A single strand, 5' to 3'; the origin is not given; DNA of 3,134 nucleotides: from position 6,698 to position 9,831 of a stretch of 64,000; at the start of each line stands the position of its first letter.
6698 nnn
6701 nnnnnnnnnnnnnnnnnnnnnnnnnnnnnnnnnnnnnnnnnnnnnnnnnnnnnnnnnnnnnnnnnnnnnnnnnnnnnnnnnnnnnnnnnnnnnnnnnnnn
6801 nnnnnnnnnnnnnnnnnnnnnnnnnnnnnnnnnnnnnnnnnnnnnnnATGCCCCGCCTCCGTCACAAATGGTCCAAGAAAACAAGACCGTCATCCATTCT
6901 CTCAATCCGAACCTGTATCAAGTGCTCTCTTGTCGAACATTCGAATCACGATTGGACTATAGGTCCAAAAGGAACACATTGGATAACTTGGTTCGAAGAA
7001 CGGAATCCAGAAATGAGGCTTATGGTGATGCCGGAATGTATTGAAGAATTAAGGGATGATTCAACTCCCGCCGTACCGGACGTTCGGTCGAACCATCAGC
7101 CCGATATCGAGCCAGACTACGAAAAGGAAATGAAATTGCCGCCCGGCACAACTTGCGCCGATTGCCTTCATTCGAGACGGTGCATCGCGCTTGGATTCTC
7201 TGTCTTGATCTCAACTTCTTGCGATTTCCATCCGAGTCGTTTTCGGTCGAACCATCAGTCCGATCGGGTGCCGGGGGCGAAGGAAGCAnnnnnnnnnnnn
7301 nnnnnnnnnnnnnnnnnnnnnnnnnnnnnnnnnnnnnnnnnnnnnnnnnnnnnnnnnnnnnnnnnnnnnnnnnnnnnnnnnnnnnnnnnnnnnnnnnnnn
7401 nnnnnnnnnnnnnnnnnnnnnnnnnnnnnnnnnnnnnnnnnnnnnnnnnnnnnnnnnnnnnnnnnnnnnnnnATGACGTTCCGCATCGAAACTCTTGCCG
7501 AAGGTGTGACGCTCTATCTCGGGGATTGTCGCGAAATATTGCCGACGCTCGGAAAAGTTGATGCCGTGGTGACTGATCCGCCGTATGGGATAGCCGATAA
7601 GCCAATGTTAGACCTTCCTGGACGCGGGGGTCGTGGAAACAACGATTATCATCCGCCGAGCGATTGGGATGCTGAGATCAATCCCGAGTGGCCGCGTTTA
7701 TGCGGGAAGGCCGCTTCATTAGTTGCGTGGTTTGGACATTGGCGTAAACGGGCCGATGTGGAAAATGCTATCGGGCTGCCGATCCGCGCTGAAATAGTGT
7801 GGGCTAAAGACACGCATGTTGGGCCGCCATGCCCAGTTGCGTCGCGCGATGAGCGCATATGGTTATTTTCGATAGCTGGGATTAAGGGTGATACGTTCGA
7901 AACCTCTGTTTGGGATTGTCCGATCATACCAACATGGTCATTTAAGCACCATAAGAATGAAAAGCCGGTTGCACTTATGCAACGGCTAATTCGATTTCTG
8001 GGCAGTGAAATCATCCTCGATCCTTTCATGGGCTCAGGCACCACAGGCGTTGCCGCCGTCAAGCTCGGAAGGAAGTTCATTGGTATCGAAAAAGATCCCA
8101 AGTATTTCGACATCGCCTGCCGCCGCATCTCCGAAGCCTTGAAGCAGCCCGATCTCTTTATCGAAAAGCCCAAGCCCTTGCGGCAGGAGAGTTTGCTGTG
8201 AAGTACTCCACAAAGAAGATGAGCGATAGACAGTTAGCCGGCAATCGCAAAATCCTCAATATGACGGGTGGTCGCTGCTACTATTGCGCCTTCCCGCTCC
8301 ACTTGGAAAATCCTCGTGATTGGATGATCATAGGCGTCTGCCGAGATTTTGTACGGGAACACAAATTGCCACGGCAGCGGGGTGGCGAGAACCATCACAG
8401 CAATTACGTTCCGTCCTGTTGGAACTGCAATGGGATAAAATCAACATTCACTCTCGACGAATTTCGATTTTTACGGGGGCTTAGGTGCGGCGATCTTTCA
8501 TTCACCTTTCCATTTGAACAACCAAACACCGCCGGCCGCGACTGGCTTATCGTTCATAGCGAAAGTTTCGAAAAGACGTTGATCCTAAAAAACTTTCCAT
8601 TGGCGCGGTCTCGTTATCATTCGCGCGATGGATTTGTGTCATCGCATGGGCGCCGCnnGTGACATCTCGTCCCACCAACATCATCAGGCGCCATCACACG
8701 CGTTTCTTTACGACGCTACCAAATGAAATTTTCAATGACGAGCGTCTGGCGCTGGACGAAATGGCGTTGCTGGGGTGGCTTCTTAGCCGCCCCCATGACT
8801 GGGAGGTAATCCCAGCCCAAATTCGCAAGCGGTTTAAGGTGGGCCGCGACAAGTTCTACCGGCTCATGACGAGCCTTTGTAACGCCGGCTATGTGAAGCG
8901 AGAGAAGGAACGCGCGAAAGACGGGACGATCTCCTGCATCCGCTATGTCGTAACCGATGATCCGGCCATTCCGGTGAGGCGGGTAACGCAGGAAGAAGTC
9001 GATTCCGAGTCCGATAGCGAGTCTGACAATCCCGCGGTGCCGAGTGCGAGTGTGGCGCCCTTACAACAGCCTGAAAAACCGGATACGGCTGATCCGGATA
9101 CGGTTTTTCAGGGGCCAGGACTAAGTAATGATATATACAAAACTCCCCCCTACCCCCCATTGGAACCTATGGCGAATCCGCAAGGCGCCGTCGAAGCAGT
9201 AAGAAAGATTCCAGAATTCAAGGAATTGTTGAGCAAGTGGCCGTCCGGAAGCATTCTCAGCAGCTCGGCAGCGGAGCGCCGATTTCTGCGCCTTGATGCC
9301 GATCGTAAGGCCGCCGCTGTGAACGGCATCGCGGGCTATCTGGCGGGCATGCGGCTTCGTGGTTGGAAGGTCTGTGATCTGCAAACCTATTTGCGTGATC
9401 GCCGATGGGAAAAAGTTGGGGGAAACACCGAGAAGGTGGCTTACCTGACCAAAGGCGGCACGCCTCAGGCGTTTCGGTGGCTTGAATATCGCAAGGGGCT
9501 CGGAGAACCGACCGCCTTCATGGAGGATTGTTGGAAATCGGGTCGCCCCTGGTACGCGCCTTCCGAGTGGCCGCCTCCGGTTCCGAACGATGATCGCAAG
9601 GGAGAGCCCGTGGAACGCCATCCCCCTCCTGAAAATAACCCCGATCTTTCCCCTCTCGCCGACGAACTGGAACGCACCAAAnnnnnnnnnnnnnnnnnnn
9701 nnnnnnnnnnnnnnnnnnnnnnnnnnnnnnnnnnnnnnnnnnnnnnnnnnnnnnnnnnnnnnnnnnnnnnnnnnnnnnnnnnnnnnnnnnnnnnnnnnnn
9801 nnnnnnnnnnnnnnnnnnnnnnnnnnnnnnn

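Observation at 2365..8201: ATGA-chained epigenetic/host-takeover module: DUF5131 three-Cys protein, gamma-class MTase, GcrA homologue, ASCH, DUF1937-like, beta-class MTase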

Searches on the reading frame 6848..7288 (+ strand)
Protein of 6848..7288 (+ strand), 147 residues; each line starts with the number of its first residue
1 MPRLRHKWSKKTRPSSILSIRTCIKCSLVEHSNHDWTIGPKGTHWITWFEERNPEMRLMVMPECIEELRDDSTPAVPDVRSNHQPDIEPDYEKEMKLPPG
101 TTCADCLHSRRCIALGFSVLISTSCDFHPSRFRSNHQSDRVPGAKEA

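Call 3: search_protein_families(library=pfam, proteins=[window:6848-7288:+], max_evalue=0.01)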
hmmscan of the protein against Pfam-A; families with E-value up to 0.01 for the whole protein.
window:6848-7288:+ (147 aa): 0 families

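Call 4: search_protein_families(library=phrogs, proteins=[window:6848-7288:+], max_evalue=0.001)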
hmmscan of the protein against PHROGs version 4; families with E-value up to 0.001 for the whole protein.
window:6848-7288:+ (147 aa): 1 family
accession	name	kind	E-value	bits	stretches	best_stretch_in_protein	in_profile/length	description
phrog_10154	-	unknown function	3.8e-14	53.1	1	87-137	10-60/63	-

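Call 5: search_protein_families(library=ncbifam, proteins=[window:6848-7288:+], max_evalue=0.01)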
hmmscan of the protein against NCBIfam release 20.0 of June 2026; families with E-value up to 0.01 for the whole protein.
window:6848-7288:+ (147 aa): 0 families

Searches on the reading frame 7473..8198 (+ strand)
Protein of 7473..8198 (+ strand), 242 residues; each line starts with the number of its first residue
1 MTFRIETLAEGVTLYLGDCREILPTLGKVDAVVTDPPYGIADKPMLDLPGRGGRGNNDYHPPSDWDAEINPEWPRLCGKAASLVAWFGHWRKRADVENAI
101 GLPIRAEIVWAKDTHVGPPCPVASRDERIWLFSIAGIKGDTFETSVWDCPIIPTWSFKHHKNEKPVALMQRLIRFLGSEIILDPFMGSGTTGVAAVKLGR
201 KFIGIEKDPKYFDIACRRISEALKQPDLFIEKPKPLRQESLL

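Call 3: search_protein_families(library=pfam, proteins=[window:7473-8198:+], max_evalue=0.01)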
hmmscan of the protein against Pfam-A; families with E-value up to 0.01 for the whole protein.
window:7473-8198:+ (242 aa): 2 families
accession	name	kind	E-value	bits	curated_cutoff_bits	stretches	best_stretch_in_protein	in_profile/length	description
PF01555.25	N6_N4_Mtase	-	1.4e-24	87.8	26.7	1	29-215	1-219/221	DNA methylase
PF01170.24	UPF0020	-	1.3e-05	25.4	22.3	0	23-41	116-134/197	RMKL-like, methyltransferase domain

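Call 4: search_protein_families(library=phrogs, proteins=[window:7473-8198:+], max_evalue=0.001)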
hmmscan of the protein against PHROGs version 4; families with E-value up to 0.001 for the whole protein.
window:7473-8198:+ (242 aa): 13 families
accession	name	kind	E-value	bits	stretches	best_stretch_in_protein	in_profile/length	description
phrog_67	-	other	2.1e-53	183.5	1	11-230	123-354/743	DNA methyltransferase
phrog_498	-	other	8.2e-23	81.8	1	27-231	221-432/633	DNA methyltransferase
phrog_3008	-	other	3.6e-22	79.8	1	158-238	148-230/244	DNA methyltransferase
phrog_18293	-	other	9.3e-19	68.5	1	160-223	46-111/119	methyltransferase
phrog_8769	-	other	7.2e-17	62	1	179-221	13-55/71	methyltransferase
phrog_23148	-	unknown function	7.5e-13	49.8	1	159-223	84-150/165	-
phrog_6952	-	other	9.7e-12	46.1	1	143-222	98-178/181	DNA methyltransferase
phrog_23085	-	unknown function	4e-10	40.5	1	159-223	43-109/138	-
phrog_6025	-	other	2.7e-08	34.6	1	10-114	10-112/192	DNA methyltransferase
phrog_16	-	DNA, RNA and nucleotide metabolism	1.4e-06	27.8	1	179-229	869-922/986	DNA helicase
phrog_10183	-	other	2.8e-06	26.9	0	161-210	100-148/889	DNA methyltransferase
phrog_18146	-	other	3.9e-05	23.7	1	180-209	72-101/452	DNA methyltransferase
phrog_12517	-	unknown function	5.7e-05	23.4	0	179-221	107-149/316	-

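Call 5: search_protein_families(library=ncbifam, proteins=[window:7473-8198:+], max_evalue=0.01)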
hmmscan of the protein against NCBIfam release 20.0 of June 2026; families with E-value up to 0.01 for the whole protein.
window:7473-8198:+ (242 aa): 5 families
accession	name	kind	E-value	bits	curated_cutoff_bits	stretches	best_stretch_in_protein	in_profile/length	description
NF050803.1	DnaMtaseCcrMCaul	equivalog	3.9e-18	65.5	830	1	158-227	184-255/350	adenine-specific DNA-methyltransferase CcrM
NF008572.0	PRK11524.1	equivalog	9.2e-16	57.8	292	1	156-223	191-260/294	adenine-specific DNA-methyltransferase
NF010253.0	PRK13699.1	subfamily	1.3e-15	57.7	244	1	15-220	5-206/226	DNA methyltransferase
TIGR01177.1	TIGR01177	hypoth_equivalog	1.1e-06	28.2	316.55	0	11-41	231-261/330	TIGR01177 family methyltransferase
NF040721.1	Trm14_Arch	equivalog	0.00021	20.6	280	0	9-40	270-301/370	tRNA (guanine(6)-N2)-methyltransferase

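Call 12: search_dna_similar(query=window:7473-8198:+, collection=phages, mode=protein, max_rows=25)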
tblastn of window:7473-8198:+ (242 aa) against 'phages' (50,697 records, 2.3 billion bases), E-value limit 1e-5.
Records with a match: 1215; places in all: 1317; records where one place covers at least 80% of the query: 600.
Best place of each record, by identity: 60-80% 9; <60% 1206.
By first word of the organism name: Mycobacterium 163; Streptococcus 93; Gordonia 90; Escherichia 69; Staphylococcus 66; Vibrio 61; Burkholderia 58; Synechococcus 48; Lactococcus 43; Brucella 41; and 99 more.
By host as written in the record: - 127; Mycobacterium smegmatis mc2 155 92; Gordonia terrae 3612 73; Lactococcus lactis 33; Staphylococcus aureus 24; Burkholderia sp. 21; Escherichia coli 21; Mycobacterium smegmatis mc#155 21; and 408 more.
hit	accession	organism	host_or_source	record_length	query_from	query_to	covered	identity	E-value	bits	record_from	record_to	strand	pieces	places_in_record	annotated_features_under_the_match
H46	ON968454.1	Pseudanabaena phage Pan3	Pseudanabaena sp.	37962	14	231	90%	42.2%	2e-32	129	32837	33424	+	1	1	site-specific DNA-methyltransferase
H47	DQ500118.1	Rhizobium phage 16-3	-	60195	3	230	94%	38.1%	9e-32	128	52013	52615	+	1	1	16-3p097: p097 | 16-3p096: p096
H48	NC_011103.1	Rhizobium phage 16-3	-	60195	3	230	94%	38.1%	9e-32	128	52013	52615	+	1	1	16-3p097: methyltransferase | 16-3p096: DNA methyltransferase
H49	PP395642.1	Nostoc phage Nsp-JY10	Nostoc sp.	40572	1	229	95%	37.5%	5e-29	120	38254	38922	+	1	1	hypothetical protein (x2)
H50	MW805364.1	Octadecabacter Antarctic DB virus 2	Octadecabacter sp. strain IceBac 430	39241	14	241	94%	36.3%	2e-28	119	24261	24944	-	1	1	DNA-methylase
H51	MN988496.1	Rhizobium phage RHph_TM3_3_14B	Rhizobium etli T3_14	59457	3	234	96%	35.4%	7e-25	108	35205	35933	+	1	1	modification DNA-methylase protein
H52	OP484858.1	Sinorhizobium phage NV1.1.1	Sinorhizobium meliloti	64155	3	235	96%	35.0%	2e-23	103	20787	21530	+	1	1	hypothetical protein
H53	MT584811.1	Sulfitobacter phage phiGT1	Sulfitobacter sp. HGT1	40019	14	233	91%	37.0%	1e-26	113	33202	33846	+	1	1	DNA methyltransferase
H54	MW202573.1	Caudoviricetes sp.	Manatee Spring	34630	14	242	95%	34.9%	3e-23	103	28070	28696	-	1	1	adenine specific DNA methyltransferase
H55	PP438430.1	Synechococcus phage Ssp-JY40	Synechococcus sp.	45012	12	225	88%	36.7%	5e-26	111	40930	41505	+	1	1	adenine specific DNA methyltransferase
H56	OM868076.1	Synechococcus phage Yong-M3-232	Synechococcus sp. PCC 7002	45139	12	225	88%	36.7%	5e-26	111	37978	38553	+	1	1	DNA methylase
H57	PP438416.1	Microcystis phage Mae-JY24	Microcystis aeruginosa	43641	10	231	92%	35.3%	1e-18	90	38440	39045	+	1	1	DNA methylase N-4/N-6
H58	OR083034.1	Microcystis phage Mwe-Yong1318-1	Microcystis wesenbergii FACHB-1318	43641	10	231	92%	35.3%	1e-18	90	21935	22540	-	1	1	methyltransferase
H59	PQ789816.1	Burkholderia phage vB_E159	Burkholderia sp.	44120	11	241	95%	33.7%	2e-21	98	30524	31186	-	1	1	hypothetical protein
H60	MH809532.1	Burkholderia phage phiE131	Burkholderia thailandensis E131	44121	11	241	95%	33.7%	2e-21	98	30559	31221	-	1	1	hypothetical protein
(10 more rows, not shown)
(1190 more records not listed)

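Call 60: search_solved_structures(query=window:7473-8198:+, max_evalue=0.001, show_alignments=2)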
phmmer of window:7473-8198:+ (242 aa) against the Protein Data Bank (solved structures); distinct sequences matched with E-value up to 0.001: 12.
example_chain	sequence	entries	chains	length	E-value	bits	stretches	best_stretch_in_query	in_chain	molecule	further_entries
5hek_A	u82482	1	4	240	7.9e-17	64.6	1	146-221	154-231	Adenine specific DNA methyltransferase (DpnA)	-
5hfj_A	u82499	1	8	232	1.5e-16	63.7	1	146-219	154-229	Adenine specific DNA methyltransferase (DpnA)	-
2zie_A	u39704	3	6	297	7.9e-15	58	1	142-221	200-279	Putative modification methylase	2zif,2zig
6pbd_A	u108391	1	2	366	2.2e-14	56.5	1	158-223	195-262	Modification methylase CcrMI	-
8urk_A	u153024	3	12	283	2.5e-10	43.2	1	159-222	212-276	Methyltransferase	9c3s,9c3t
9c3u_A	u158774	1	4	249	4.3e-10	42.5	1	159-220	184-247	Methyltransferase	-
1g60_A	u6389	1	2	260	5.7e-08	35.5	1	160-214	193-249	Adenine-specific Methyltransferase MboIIA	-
8s9m_A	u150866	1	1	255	9.4e-06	28.3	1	176-231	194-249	DNA cytosine-N4 methyltransferase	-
8s9n_A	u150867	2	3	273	1.1e-05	28.1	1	176-231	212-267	DNA cytosine-N4 methyltransferase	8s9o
1boo_A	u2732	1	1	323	4e-05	26.2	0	156-218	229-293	PROTEIN (N-4 CYTOSINE-SPECIFIC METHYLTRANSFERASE PVU II)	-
1nw8_A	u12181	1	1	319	4.6e-05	26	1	144-219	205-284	MODIFICATION METHYLASE RSRI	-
1eg2_A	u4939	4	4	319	5.8e-05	25.7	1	144-219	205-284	MODIFICATION METHYLASE RSRI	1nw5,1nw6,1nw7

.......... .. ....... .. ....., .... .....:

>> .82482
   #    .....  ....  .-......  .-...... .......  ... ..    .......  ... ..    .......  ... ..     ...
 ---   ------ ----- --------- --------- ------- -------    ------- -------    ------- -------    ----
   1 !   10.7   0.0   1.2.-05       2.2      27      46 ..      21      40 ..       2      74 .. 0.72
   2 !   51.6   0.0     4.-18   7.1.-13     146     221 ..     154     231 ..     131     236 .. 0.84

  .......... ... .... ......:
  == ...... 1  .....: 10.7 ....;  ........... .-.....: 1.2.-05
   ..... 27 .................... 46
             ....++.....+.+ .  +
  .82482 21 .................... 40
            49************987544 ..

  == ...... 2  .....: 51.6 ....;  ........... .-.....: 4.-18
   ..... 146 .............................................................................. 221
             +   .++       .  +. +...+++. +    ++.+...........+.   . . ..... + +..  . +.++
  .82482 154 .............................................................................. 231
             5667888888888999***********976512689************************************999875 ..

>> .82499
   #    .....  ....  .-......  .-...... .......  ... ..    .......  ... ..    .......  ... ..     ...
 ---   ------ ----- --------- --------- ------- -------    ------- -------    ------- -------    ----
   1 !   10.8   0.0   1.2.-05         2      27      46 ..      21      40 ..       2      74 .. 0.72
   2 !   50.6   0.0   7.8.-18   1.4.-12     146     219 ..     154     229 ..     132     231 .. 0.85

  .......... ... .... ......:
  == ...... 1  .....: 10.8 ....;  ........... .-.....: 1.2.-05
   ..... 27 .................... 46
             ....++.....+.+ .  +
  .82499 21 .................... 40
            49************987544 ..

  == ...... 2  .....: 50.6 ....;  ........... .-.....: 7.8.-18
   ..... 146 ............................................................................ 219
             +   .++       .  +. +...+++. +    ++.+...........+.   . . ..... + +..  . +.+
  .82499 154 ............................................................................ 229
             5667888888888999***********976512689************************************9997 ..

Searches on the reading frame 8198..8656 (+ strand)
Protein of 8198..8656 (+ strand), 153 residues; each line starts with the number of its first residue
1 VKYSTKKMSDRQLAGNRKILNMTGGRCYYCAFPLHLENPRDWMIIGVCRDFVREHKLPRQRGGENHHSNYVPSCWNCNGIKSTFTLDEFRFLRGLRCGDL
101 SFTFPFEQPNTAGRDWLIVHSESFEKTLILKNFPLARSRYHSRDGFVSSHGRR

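Call 71: search_protein_families(library=pfam, proteins=[window:8198-8656:+], max_evalue=0.001)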
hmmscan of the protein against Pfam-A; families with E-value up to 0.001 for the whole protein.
window:8198-8656:+ (153 aa): 1 family
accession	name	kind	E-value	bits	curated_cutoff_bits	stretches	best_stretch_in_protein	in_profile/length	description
PF01844.29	HNH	-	1.4e-05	25.5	21.4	1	27-82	1-45/47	HNH endonuclease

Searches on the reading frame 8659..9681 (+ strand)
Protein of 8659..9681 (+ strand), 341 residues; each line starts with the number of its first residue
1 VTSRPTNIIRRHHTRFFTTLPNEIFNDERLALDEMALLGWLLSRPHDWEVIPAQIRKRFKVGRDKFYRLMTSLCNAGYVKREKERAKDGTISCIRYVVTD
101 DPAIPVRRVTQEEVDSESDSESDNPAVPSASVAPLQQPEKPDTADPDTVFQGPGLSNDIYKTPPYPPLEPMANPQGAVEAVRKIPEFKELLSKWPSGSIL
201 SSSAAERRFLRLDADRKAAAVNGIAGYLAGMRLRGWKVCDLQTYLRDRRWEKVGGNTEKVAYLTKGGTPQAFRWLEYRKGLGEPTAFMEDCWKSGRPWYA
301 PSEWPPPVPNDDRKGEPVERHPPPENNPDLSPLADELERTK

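Call 71: search_protein_families(library=pfam, proteins=[window:8659-9681:+], max_evalue=0.001)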
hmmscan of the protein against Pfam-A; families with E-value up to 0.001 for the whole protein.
window:8659-9681:+ (341 aa): 0 families

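Call 73: search_protein_families(library=phrogs, proteins=[window:8659-9681:+], max_evalue=0.001)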
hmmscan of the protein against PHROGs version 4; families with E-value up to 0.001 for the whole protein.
window:8659-9681:+ (341 aa): 10 families
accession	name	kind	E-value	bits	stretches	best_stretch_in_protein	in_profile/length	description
phrog_270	-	DNA, RNA and nucleotide metabolism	2e-13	51.5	1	12-253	27-249/383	replication initiation protein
phrog_1456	-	DNA, RNA and nucleotide metabolism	5.8e-12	46.3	1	10-106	6-99/365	DNA binding protein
phrog_186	-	DNA, RNA and nucleotide metabolism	1.4e-08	35.8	1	5-113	10-130/308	DnaD-like helicase loader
phrog_4707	-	DNA, RNA and nucleotide metabolism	4e-08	34.2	1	8-90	7-91/409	replication initiation protein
phrog_23842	-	unknown function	4.6e-07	30.3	1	5-119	11-127/317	-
phrog_4221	-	DNA, RNA and nucleotide metabolism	1.9e-06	28.4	1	15-103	11-100/325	replication initiation protein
phrog_27492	-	unknown function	3.3e-06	27.8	1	6-87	13-95/304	-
phrog_11718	-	unknown function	5.2e-06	27.7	1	7-102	2-99/105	-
phrog_428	-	DNA, RNA and nucleotide metabolism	2.7e-05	24.5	1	16-138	89-198/455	replication initiation protein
phrog_37920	-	DNA, RNA and nucleotide metabolism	4.7e-05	23.7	1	16-109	11-103/245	HTH DNA binding protein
